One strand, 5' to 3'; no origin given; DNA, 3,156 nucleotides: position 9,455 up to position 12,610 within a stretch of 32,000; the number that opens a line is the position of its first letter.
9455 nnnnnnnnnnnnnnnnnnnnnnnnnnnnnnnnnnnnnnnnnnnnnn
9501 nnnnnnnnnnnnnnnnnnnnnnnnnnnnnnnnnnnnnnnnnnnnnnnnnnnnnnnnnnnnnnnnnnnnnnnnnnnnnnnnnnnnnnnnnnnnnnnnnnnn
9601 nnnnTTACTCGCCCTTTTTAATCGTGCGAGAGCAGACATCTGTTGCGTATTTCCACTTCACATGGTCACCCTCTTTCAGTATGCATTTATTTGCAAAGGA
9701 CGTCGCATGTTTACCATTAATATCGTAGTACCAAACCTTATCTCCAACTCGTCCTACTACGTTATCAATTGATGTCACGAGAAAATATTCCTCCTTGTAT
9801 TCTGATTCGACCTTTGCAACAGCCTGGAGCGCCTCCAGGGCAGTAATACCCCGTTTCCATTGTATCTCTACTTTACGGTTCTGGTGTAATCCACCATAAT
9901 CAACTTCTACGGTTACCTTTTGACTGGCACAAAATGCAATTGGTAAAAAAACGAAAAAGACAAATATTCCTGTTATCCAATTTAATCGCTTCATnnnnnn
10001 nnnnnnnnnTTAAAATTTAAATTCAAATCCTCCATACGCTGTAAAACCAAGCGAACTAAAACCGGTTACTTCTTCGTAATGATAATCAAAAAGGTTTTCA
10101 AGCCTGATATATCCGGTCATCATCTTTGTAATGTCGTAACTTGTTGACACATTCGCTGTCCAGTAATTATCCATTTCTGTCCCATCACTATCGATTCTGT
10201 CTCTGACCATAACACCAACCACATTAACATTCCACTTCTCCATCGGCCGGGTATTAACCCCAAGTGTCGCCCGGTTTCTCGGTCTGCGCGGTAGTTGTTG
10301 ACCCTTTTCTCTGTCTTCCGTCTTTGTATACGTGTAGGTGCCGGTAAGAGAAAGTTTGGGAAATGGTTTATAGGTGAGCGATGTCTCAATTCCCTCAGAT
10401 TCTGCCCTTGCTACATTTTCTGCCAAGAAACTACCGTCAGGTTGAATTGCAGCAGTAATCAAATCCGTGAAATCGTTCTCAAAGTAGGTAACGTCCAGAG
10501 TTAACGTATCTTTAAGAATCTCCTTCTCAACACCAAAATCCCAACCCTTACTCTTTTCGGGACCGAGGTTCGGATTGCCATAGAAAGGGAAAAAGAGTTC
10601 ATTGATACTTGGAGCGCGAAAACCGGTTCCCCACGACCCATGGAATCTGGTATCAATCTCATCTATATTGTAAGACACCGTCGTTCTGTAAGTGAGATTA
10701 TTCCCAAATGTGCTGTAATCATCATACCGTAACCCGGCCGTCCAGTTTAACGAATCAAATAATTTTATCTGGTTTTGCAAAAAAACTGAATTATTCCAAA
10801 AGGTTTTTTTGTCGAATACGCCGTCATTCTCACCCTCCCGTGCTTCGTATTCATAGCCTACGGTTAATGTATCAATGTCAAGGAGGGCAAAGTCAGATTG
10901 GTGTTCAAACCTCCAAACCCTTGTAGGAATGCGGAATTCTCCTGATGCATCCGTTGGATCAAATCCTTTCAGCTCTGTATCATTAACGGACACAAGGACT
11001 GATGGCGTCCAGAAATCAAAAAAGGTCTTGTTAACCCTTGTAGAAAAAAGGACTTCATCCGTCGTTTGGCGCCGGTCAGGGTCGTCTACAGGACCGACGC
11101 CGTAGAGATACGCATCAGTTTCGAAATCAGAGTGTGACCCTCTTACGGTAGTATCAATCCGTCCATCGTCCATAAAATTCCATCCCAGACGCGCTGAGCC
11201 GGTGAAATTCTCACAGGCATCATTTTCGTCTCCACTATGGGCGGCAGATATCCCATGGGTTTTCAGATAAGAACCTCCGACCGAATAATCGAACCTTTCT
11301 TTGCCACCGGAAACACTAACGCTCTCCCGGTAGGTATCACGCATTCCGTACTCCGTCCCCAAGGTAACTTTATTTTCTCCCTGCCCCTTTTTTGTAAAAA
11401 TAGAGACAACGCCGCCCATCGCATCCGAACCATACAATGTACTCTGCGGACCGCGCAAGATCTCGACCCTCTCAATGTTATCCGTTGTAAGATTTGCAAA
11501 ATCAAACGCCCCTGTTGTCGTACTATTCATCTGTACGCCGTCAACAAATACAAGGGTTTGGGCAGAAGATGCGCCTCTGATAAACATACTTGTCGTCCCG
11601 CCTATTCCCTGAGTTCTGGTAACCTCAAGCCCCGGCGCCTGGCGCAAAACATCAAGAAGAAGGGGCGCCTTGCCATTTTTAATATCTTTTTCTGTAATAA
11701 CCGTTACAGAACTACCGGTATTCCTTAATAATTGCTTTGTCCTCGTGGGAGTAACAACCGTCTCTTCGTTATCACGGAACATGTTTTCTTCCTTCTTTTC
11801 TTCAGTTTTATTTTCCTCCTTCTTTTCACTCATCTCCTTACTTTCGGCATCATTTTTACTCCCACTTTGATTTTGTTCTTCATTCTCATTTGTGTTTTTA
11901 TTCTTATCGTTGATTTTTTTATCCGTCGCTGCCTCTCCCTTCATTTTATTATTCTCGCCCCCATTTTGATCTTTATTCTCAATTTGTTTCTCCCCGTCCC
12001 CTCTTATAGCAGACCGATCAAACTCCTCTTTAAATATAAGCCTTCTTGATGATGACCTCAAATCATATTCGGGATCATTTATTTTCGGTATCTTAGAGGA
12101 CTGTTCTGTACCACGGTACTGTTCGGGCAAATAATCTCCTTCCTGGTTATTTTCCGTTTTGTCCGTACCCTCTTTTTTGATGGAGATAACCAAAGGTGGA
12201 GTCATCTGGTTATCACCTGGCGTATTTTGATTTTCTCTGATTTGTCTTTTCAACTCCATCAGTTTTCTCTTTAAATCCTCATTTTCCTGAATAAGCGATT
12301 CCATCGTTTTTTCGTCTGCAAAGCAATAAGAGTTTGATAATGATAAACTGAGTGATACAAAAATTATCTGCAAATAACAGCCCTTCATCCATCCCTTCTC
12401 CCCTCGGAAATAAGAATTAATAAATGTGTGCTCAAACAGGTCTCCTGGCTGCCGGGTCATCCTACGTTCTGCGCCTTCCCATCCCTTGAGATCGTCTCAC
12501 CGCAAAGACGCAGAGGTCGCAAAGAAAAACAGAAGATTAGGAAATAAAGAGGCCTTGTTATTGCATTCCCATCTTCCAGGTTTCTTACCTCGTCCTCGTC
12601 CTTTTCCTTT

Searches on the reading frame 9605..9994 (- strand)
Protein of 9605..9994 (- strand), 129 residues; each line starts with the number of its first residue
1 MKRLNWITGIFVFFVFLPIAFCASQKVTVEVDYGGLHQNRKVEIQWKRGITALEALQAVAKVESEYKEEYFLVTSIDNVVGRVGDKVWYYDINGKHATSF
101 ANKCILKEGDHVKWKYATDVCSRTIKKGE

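Call 87: search_protein_families(library=pfam, proteins=[window:9605-9994:-], max_evalue=0.001)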
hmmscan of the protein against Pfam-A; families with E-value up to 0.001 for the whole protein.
window:9605-9994:- (129 aa): 1 family
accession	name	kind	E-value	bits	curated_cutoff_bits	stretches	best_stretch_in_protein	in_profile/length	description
PF14478.12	DUF4430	-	1.9e-11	44.7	23.8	1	51-117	3-71/72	Domain of unknown function (DUF4430)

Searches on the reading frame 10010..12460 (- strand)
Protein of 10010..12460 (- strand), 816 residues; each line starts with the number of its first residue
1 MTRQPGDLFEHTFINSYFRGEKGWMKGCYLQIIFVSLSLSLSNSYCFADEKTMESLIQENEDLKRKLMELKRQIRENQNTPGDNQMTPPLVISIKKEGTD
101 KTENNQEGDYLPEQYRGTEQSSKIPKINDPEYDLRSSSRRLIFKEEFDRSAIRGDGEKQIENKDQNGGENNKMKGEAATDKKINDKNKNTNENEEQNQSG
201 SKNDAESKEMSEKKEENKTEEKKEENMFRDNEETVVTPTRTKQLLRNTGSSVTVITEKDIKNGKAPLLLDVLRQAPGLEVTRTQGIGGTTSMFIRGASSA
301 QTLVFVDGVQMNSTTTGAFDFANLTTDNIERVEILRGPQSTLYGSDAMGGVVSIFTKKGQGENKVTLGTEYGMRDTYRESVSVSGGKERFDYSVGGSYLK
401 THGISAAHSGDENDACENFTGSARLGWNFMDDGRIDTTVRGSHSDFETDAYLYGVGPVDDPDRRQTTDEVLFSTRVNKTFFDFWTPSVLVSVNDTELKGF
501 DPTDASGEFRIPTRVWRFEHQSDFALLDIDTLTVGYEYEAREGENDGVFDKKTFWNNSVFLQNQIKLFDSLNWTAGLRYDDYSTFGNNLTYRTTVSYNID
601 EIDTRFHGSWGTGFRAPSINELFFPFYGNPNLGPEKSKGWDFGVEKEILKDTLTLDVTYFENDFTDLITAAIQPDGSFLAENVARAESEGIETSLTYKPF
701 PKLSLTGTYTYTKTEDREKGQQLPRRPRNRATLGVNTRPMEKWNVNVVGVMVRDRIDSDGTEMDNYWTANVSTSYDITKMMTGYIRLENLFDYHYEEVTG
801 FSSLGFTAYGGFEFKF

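Call 87: search_protein_families(library=pfam, proteins=[window:10010-12460:-], max_evalue=0.001)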
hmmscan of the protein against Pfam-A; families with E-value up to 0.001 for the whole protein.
window:10010-12460:- (816 aa): 3 families
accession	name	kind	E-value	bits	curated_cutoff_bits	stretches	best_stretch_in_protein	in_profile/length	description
PF00593.30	TonB_dep_Rec_b-barrel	-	5.1e-51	175.3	27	1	400-790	45-436/436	TonB dependent receptor-like, beta-barrel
PF07715.20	Plug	-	6e-29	101.1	23.9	1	246-351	3-107/107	TonB-dependent Receptor Plug Domain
PF07394.17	DUF1501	-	0.00063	19.4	27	1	82-201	102-226/390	Protein of unknown function (DUF1501)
